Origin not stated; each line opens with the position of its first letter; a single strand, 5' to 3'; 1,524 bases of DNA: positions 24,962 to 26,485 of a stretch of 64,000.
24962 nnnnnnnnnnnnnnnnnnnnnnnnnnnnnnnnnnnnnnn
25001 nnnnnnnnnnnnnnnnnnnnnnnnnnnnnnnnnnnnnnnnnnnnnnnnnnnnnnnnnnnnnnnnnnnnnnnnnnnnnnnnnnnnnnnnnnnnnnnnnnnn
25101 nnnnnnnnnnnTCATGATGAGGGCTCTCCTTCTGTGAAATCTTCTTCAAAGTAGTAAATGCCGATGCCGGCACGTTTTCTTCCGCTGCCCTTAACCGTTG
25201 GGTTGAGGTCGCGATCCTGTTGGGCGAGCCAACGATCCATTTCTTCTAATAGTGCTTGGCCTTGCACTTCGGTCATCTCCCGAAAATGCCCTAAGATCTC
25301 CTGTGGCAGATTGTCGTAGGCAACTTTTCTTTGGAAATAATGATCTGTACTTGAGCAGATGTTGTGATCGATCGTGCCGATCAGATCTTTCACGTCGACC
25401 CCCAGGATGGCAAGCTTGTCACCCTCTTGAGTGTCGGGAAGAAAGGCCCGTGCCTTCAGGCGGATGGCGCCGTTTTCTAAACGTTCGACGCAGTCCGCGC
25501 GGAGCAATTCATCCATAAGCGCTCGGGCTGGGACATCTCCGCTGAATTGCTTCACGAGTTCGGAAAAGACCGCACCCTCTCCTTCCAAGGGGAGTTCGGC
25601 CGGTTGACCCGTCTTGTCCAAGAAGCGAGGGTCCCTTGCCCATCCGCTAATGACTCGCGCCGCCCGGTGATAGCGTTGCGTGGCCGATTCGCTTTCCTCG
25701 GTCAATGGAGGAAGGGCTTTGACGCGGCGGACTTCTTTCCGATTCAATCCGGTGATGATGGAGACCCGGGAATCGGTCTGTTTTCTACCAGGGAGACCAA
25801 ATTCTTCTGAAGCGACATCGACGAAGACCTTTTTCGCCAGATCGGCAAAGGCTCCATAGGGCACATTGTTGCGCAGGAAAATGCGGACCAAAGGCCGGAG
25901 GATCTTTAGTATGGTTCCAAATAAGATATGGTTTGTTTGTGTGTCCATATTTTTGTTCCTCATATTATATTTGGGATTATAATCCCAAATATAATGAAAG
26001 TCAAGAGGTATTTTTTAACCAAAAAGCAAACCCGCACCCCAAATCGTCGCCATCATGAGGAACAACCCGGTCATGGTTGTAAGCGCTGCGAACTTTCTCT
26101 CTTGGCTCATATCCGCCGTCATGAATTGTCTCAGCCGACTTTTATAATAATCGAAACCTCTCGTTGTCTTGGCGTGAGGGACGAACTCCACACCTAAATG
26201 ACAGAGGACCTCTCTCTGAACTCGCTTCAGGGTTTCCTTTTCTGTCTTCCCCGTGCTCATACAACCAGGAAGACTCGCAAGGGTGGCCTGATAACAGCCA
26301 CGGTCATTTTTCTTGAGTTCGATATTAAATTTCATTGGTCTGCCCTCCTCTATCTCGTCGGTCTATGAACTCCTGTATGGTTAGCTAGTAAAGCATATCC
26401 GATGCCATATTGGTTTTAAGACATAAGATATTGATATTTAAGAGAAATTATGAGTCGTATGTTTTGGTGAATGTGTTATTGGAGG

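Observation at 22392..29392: Candidate self-contained sigma-54 circuit: sensor kinase + NtrC-type activator, then palindromic UAS, then a -24/-12 promoter, then an operon of uncharacterised envelope proteins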

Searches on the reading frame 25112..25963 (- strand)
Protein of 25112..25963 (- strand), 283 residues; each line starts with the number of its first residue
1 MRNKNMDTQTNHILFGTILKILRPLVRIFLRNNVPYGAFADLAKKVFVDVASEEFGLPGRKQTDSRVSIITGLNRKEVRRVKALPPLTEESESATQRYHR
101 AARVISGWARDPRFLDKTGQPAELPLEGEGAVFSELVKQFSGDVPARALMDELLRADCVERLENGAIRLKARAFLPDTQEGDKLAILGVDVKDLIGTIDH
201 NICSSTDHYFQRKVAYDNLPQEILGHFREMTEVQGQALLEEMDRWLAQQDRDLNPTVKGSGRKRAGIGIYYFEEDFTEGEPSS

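Call 3: search_protein_families(library=pfam, proteins=[window:25112-25963:-], max_evalue=0.01)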
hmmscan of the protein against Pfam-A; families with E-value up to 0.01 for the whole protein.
window:25112-25963:- (283 aa): 1 family
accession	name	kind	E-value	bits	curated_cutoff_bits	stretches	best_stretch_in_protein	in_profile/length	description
PF20112.4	DUF6502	-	1.8e-88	296.3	27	1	19-275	9-264/268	Family of unknown function (DUF6502)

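Call 8: find_homologous_proteins(query=window:25112-25963:-, max_evalue=0.00001)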
Query window:25112-25963:- (283 aa): 4186 proteins with E <= 0.00001 among 5742 candidates; the best 120 are listed.
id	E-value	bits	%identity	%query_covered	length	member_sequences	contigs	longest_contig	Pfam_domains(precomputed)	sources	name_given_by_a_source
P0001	1.4e-181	620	100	98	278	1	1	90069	PF20112.5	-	-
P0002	7.9e-164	562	91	98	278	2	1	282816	PF20112.5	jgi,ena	-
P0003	1.6e-156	538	87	97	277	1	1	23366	PF20112.5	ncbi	-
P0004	2.4e-131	455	74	98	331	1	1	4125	PF20112.5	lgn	-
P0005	2.0e-130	452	73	97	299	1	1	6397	PF20112.5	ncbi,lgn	-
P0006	2.3e-129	449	73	97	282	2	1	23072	PF20112.5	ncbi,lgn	-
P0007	3.9e-128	445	72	97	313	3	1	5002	PF20112.5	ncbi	-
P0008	2.0e-127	442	72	97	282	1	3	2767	PF20112.5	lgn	-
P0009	4.5e-126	438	72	98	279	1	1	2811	PF20112.5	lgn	-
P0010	2.1e-124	432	69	97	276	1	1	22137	PF20112.5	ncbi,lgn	ncbi:MAG: DUF6502 family protein [Nitrospiria bacterium]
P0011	4.2e-122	425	69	98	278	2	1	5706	PF20112.5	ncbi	-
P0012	2.8e-119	415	68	98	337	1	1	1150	PF20112.5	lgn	-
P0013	3.6e-119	415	68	96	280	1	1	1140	PF20112.5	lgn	-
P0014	2.6e-118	412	66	97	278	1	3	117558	PF20112.5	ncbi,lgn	-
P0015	5.0e-118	411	66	98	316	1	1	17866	PF20112.5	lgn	-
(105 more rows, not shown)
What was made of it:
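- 25112..25963 (-): DUF6502 protein, the predicted HTH/winged-helix regulator. The likely start is ATG 25948, which has a GAGGAA Shine-Dalgarno. The gene call in the collection is 278 aa (call 8).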

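Call 11: find_related_loci(query=A1, collection=genome_contigs, flank=10000)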
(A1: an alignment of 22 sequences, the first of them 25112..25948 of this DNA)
Query A1 (278 aa) in genome_contigs; peptide patterns used: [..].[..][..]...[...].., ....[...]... (x = any residue, [..] = any of these).
599 stretches matched a pattern (row limit reached: there are more); 562 encode a relative of the query (tblastn E <= 1e-3); the best 80 are kept; 80 distinct loci.
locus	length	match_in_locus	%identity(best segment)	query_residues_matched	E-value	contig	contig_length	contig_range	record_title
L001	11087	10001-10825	87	1-275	2e-163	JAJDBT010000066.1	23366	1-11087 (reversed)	MAG: Nitrospirota bacterium isolate OFTM211 OFTM211_65, whole genome shotgun sequence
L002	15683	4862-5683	73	1-274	2e-137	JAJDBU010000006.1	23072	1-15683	MAG: Nitrospirota bacterium isolate OFTM244 OFTM244_5, whole genome shotgun sequence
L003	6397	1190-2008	73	1-273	1e-135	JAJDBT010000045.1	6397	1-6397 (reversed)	MAG: Nitrospirota bacterium isolate OFTM211 OFTM211_44, whole genome shotgun sequence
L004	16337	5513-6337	69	1-275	3e-132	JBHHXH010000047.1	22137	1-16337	MAG: Nitrospiria bacterium isolate D_2_bin.29 NODE_682_length_22137_cov_7.106467, whole genome shotgun sequence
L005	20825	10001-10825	66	1-275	2e-126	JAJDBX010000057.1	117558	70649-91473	MAG: Nitrospirota bacterium isolate OFTM336 OFTM336_56, whole genome shotgun sequence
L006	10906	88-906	67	1-275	4e-125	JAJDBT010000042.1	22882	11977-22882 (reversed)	MAG: Nitrospirota bacterium isolate OFTM211 OFTM211_41, whole genome shotgun sequence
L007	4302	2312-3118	67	5-275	3e-124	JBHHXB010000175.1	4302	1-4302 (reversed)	MAG: Nitrospiria bacterium isolate D_2_bin.8 NODE_13443_length_4302_cov_14.744761, whole genome shotgun sequence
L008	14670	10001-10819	67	1-275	1e-122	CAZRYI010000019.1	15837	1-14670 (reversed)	MAG TPA_asm: uncultured Nitrospirota bacterium isolate SRP128015_co1_49 genome assembly, contig: NODE_5409_length_15837_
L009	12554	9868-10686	65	1-275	3e-122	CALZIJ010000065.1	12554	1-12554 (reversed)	MAG: Nitrospiria bacterium isolate FO_M_Nitrospirota_01.1 genome assembly, contig: scaffold_3968, whole genome shotgun s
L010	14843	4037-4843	66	1-271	3e-119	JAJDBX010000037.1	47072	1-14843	MAG: Nitrospirota bacterium isolate OFTM336 OFTM336_36, whole genome shotgun sequence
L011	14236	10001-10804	63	6-274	8e-116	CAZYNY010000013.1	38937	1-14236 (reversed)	MAG TPA_asm: uncultured Nitrospirota bacterium isolate binchicken_co213_54 genome assembly, contig: NODE_1472_length_389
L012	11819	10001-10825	62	1-277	8e-116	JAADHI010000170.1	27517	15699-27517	MAG: Candidatus Manganitrophaceae bacterium isolate M_MetaBat.18 contig-127_2073, whole genome shotgun sequence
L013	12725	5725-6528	64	6-274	2e-115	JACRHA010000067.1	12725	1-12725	MAG: Nitrospirae bacterium isolate NC_groundwater_1765_Pr3_B-0.1um_46_13 SR-2_scaffold_141_1390085, whole genome shotgun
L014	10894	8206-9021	62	2-274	1e-113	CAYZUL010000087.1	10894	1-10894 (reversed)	MAG TPA_asm: uncultured Nitrospirota bacterium isolate SRP090828_co2_53 genome assembly, contig: NODE_2136_length_10894_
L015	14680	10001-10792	63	12-277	3e-113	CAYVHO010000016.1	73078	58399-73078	MAG TPA_asm: uncultured Nitrospira sp. isolate SRP215229_co1_117 genome assembly, contig: NODE_181_length_73078_cov_147.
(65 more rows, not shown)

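Call 21: find_encoding_contigs(protein=P0002, flank=10000, max_places=3)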
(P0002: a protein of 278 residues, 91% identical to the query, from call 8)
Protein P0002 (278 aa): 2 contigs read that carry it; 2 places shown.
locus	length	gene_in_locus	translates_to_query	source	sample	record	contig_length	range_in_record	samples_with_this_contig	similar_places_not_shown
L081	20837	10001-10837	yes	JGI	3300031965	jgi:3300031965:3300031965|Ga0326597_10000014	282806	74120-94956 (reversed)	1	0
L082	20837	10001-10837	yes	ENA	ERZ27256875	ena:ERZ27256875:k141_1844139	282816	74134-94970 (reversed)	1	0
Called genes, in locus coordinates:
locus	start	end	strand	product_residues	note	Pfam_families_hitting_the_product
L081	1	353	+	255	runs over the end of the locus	PF12679:ABC2_membrane_2, PF12730:ABC2_membrane_4, PF10920:DUF2705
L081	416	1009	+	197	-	PF14938:SNAP (weak)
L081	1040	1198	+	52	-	-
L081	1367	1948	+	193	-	-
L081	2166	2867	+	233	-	PF02622:DUF179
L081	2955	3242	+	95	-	-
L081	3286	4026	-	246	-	PF00702:Hydrolase, PF13419:HAD_2, PF13242:Hydrolase_like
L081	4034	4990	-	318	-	PF02558:ApbA, PF08546:ApbA_C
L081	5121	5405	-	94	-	-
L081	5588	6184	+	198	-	PF13875:DUF4202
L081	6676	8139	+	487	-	PF00512:HisKA, PF02518:HATPase_c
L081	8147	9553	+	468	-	PF00072:Response_reg, PF00158:Sigma54_activat, PF14532:Sigma54_activ_2, PF00004:AAA (weak), PF07728:AAA_5 (weak), PF25601:AAA_lid_14, PF02954:HTH_8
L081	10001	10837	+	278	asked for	PF20112:DUF6502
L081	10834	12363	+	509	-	PF18914:DUF5666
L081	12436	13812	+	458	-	PF04101:Glyco_tran_28_C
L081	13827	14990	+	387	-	PF04101:Glyco_tran_28_C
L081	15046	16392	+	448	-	PF20706:GT4-conflict (weak), PF00534:Glycos_transf_1, PF13692:Glyco_trans_1_4, PF13524:Glyco_trans_1_2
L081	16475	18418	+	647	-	PF16889:Hepar_II_III_N, PF07940:Hepar_II_III_C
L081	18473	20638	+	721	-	PF16889:Hepar_II_III_N, PF07940:Hepar_II_III_C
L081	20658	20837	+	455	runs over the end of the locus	PF01636:APH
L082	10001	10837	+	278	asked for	PF20112:DUF6502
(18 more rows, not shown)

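Call 32: search_protein_families(library=ncbifam, proteins=[window:25112-25963:-], max_evalue=0.01)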
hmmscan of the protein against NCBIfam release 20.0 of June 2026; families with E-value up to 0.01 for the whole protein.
window:25112-25963:- (283 aa): 0 families

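Call 39: predict_structure(alignment_id=A1)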
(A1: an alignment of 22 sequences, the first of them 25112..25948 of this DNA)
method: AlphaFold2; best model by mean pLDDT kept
length: 278 residues; sequences in the alignment: 22
mean_pLDDT: 77.4   pTM: 0.39
mean pLDDT of the five models: 77.4, 69.9, 64.4, 59.2, 58.0
residues with pLDDT >= 90: 42; 70-90: 176; 50-70: 39; < 50: 21
segments of 3 or more residues with pLDDT < 50: 170-183, 273-278
pLDDT, mean of each block of 10 residues (from residue 1): 69 72 67 79 84 79 86 86 63 73 86 90 90 88 85 84 72 41 58 70 77 86 90 90 84 81 81 48
secondary structure, 60 per line:
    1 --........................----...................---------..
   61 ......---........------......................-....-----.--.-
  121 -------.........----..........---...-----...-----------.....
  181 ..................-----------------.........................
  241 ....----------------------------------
elements in order: H3-26 H31-49 H59-66 H70-77 H84-105 H128-136 H141-150 E154-156 E162-164 H176-198 H216-244

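Call 42: fold_search(model_id=the predicted structure, library=pdb)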
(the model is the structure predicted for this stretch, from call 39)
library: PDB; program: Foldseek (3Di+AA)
matches with E <= 10: 374; with E <= 0.001: 0
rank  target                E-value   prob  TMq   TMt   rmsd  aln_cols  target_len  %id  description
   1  7ux8_A                1.5e-01  0.23  0.16  0.13  15.3       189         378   19  Crystal structure of MfnG, an L- and D-tyrosine O-methyltransferase from the marformycin biosynthesis pathway of Strep (released 2022-09-28)
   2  3mq0_A                1.6e-01  0.92  0.23  0.26   6.1       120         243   16  Crystal Structure of Agobacterium tumefaciens repressor BlcR (released 2011-03-30)
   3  7ux8_B                2.2e-01  0.18  0.15  0.12  13.9       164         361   21  Crystal structure of MfnG, an L- and D-tyrosine O-methyltransferase from the marformycin biosynthesis pathway of Strep (released 2022-09-28)
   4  7wup_B                3.0e-01  0.15  0.15  0.12  16.2       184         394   11  The crystal structure of ApiI (released 2023-02-15)
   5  1mkm_A                3.7e-01  0.60  0.19  0.20   7.3       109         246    9  CRYSTAL STRUCTURE OF THE THERMOTOGA MARITIMA ICLR (released 2002-09-11)
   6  7dqb_A                4.0e-01  0.47  0.22  0.24  10.4       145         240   13  Crystal structure of an IclR homolog complexed with 4-hydroxybenzoate from Microbacterium hydrocarbonoxydans in P21212 (released 2021-05-05)
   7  8gx4                  4.0e-01  0.15  0.16  0.12  16.0       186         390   13  Crystal structure of Diels-Alderase ApiI in complex with SAM (released 2023-09-20)
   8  3mq0_B                4.2e-01  0.77  0.22  0.24   5.5       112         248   17  Crystal Structure of Agobacterium tumefaciens repressor BlcR (released 2011-03-30)
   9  7wvs_A                4.2e-01  0.25  0.17  0.13  12.5       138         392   15  The structure of FinI complex with SAM (released 2023-02-15)
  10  7wup_A                6.7e-01  0.12  0.16  0.12  16.7       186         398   12  The crystal structure of ApiI (released 2023-02-15)
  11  7cuo_B                7.1e-01  0.80  0.19  0.22   2.9        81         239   17  IclR transcription factor complexed with 4-hydroxybenzoic acid from Microbacterium hydrocarbonoxydans (released 2021-05-05)
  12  5f8e_A                7.5e-01  0.15  0.17  0.14  15.7       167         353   15  Rv2258c-SAH (released 2016-06-29)
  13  6inw_B                8.0e-01  0.09  0.12  0.10  15.5       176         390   11  A Pericyclic Reaction enzyme (released 2019-07-03)
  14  2xub                  9.5e-01  0.11  0.14  0.10  14.9       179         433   11  Human RPC62 subunit structure (released 2011-03-02)
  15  5h1a_A                1.0e+00  0.54  0.21  0.24   4.3       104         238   16  Crystal structure of an IclR homolog from Microbacterium sp. strain HM58-2 (released 2017-01-18)
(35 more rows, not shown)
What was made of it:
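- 25112..25963 (-): Foldseek hits to IclR/BlcR are weak (call 42).
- The top-probability fold hits are wHTH regulators (call 42). Foldseek E-values are 0.15 or worse (call 42).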

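Call 44: search_solved_structures(query=A1, max_evalue=10, show_alignments=2)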
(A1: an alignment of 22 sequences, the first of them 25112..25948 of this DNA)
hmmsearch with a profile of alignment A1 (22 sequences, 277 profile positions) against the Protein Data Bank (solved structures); distinct sequences matched with E-value up to 10: 0.
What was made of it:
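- Tried and rejected: A PDB sequence search with the DUF6502 profile gave no hit at E up to 10 (call 44).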

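Call 45: search_protein_families(library=pfam, proteins=[window:25112-25948:-], max_evalue=10)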
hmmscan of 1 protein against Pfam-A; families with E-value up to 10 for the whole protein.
window:25112-25948:- (278 aa): 2 families
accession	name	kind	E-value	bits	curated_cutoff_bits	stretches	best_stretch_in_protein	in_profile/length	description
PF20112.4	DUF6502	-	1.7e-88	296.4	27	1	14-270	9-264/268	Family of unknown function (DUF6502)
PF11239.13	DUF3040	-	0.15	12.8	24.7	1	231-258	8-35/84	Protein of unknown function (DUF3040)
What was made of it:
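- No PDB or Pfam sequence relative exists beyond DUF6502 itself (calls 44, 45).
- Tried and rejected: Relaxed Pfam gave nothing but DUF6502 (call 45).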

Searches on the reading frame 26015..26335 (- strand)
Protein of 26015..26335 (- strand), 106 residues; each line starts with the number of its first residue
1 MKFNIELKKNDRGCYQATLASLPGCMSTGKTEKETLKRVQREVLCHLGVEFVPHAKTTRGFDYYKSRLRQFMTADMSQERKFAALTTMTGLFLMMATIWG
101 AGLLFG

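Call 3: search_protein_families(library=pfam, proteins=[window:26015-26335:-], max_evalue=0.01)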
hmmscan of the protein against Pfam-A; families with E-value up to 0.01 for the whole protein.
window:26015-26335:- (106 aa): 0 families

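Call 31: search_protein_families(library=pfam, proteins=[window:26015-26335:-], max_evalue=10)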
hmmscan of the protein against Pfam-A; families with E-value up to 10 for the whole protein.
window:26015-26335:- (106 aa): 2 families
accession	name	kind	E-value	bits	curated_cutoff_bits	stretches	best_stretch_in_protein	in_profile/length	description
PF15919.11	HicB_lk_antitox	-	0.011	16.3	27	1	4-47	2-45/123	HicB_like antitoxin of bacterial toxin-antitoxin system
PF21748.3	UPF0150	-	0.13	12.7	27.3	1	10-40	16-46/64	UPF0150-like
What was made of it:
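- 26015..26335 (-): 106-aa protein with a HicB-like N-terminal domain and a C-terminal TM anchor. Pfam HicB_lk_antitox gives E 0.011, below the cut-off (call 31).
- On HicB antitoxin: PF15919 gives E 0.011 and 16.3 bits, against a cut-off of 27 (call 31).
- Closest known: HicB antitoxins. Same: The N-terminal 47 residues or so of the 106-aa protein resemble the HicB-like fold (call 31).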

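Call 32: search_protein_families(library=ncbifam, proteins=[window:26015-26335:-], max_evalue=0.01)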
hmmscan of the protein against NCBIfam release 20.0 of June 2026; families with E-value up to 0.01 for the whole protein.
window:26015-26335:- (106 aa): 0 families

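Call 55: search_protein_representatives(protein=window:26015-26335:-)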
Query: 106 residues. Proteins with E-value up to 0.001 (for the whole library): 24; up to 1e-10: 6; up to 1e-30: 0. The best 24 are listed.
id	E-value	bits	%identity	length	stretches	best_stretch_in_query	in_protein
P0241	7.1e-30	119.3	57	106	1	1-105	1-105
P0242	7.8e-30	119.2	60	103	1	1-102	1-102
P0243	1.0e-16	77.1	42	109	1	5-104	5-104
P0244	8.9e-15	70.9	39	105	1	1-103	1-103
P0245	2.8e-12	62.9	39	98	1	3-98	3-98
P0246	3.7e-11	59.2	37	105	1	10-104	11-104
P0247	1.3e-06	44.7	45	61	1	1-56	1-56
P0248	2.2e-06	43.9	34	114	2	1-47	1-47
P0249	5.8e-06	42.6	37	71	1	1-59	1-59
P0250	1.0e-05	41.8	41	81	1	4-59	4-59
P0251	3.2e-05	40.2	34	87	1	1-80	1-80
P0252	3.3e-05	40.2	47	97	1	1-47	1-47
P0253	3.6e-05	40.0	41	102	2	3-50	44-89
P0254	5.8e-05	39.4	40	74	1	2-68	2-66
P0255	8.6e-05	38.8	42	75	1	2-49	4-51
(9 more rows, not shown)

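Call 57: find_encoding_contigs(protein=P0241, flank=4000, max_places=2)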
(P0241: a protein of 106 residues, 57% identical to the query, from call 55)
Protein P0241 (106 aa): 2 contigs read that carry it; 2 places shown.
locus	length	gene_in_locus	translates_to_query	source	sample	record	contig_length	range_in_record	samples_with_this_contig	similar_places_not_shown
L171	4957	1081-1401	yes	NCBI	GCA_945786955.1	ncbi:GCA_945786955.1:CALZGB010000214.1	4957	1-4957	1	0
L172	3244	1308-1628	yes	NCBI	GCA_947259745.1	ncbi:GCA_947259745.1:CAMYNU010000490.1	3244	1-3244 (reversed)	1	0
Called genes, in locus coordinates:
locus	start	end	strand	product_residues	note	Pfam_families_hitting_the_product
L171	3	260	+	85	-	?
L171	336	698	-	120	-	PF13610:DDE_Tnp_IS240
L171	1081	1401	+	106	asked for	PF15919:HicB_lk_antitox (weak)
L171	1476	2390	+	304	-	-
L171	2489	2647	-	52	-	PF05015:HigB-like_toxin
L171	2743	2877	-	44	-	-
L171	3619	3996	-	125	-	PF01850:PIN (weak)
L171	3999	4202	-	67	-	PF09957:VapB_antitoxin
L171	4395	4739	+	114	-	PF11225:DUF3024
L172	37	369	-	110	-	-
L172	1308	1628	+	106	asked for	PF15919:HicB_lk_antitox (weak)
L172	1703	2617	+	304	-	-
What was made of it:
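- On HicB antitoxin: The homolog P0241 carries a weak precomputed hit (call 57).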

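Call 60: find_encoding_contigs(protein=P0243, flank=4000, max_places=2)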
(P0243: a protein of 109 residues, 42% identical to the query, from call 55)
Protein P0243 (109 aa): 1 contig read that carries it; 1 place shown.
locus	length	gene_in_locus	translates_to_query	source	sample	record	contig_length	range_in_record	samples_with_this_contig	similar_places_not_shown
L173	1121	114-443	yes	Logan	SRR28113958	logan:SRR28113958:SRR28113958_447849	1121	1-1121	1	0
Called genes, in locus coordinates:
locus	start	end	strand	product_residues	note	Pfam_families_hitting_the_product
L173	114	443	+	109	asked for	-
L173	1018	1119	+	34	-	?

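Call 61: find_encoding_contigs(protein=P0244, flank=4000, max_places=2)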
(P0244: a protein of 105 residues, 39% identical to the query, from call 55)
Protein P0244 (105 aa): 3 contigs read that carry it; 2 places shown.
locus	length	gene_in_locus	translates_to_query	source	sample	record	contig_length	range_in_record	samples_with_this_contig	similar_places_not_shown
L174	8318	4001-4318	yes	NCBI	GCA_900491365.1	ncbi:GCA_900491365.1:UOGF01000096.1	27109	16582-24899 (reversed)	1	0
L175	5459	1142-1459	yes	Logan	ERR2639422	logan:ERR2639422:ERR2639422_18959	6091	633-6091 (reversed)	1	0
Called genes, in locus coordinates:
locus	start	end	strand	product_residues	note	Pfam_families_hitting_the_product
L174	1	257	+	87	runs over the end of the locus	-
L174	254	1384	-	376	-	PF00285:Citrate_synt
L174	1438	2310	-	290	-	PF13714:PEP_mutase, PF00463:ICL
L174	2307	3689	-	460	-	PF03972:MmgE_PrpD_N, PF19305:MmgE_PrpD_C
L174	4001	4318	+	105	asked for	-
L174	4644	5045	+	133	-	-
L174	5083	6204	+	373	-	PF00005:ABC_tran, PF22784:PTP-SAK, PF22785:Tc-R-P, PF05706:CDKN3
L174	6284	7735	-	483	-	PF00361:Proton_antipo_M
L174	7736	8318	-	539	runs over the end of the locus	PF00361:Proton_antipo_M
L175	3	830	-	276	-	?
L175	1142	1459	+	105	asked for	-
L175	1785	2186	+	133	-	-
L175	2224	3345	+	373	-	PF00005:ABC_tran, PF22784:PTP-SAK, PF22785:Tc-R-P, PF05706:CDKN3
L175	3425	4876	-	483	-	PF00361:Proton_antipo_M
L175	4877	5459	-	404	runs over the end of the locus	?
